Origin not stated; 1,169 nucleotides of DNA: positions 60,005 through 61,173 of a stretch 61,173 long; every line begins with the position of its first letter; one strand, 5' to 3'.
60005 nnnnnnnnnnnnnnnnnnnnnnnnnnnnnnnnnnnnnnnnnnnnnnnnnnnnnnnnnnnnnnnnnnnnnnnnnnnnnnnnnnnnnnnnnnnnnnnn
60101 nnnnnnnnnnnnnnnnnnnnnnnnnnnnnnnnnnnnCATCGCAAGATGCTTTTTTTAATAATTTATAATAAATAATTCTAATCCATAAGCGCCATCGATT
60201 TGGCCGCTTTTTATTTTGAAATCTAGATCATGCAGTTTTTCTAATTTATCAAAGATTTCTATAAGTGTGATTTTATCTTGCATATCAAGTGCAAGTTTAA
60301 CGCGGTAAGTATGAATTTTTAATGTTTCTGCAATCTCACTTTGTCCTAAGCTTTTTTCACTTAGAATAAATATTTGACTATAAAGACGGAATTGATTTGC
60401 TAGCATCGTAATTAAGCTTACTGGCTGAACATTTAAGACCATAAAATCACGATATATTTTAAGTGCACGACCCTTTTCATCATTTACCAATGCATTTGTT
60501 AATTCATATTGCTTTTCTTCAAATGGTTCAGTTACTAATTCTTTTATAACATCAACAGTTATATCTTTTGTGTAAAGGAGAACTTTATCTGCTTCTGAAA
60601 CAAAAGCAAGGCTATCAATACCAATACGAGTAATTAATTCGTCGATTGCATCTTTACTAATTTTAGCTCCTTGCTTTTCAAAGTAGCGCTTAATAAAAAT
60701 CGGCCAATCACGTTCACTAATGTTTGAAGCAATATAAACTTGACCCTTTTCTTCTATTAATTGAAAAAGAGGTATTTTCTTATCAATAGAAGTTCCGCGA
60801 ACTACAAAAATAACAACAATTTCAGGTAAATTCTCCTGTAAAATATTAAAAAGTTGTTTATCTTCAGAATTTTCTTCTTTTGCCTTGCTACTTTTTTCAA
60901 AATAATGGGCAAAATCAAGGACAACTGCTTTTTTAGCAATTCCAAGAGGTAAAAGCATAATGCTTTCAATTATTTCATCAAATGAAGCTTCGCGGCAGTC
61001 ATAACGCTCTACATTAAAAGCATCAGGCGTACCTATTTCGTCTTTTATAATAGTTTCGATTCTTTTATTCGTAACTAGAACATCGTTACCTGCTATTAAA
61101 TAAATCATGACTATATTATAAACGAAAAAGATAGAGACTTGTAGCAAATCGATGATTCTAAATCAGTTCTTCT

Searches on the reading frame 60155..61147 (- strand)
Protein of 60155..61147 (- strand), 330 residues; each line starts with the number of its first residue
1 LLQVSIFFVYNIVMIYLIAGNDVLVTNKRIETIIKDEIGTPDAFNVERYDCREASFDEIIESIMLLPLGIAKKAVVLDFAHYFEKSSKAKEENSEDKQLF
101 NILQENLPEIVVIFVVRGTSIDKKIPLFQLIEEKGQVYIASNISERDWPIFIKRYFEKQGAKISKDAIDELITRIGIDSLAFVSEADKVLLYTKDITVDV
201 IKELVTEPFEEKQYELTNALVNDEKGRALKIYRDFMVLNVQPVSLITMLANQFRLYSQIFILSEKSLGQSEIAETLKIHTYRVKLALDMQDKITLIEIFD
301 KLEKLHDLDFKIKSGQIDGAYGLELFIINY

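Call 18: search_protein_families(library=ncbifam, proteins=[window:60155-61147:-], max_evalue=0.00001)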
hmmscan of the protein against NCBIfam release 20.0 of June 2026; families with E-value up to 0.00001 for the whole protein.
window:60155-61147:- (330 aa): 2 families
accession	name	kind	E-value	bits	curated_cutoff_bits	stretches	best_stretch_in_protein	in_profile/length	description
TIGR01128.2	holA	equivalog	4.1e-62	210.3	80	1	15-329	1-315/316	DNA polymerase III subunit delta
NF004165.0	PRK05629.1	equivalog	1.7e-10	40.6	301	1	13-322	7-306/319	DNA polymerase III subunit delta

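Call 44: find_encoding_contigs(protein=window:60155-61147:-, flank=10000, max_places=1)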
Protein window:60155-61147:- (330 aa): no gene with exactly this product is on record in the collection.
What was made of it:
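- Tried and rejected: The look-up of the holA product failed because of a start-codon mismatch (call 44).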
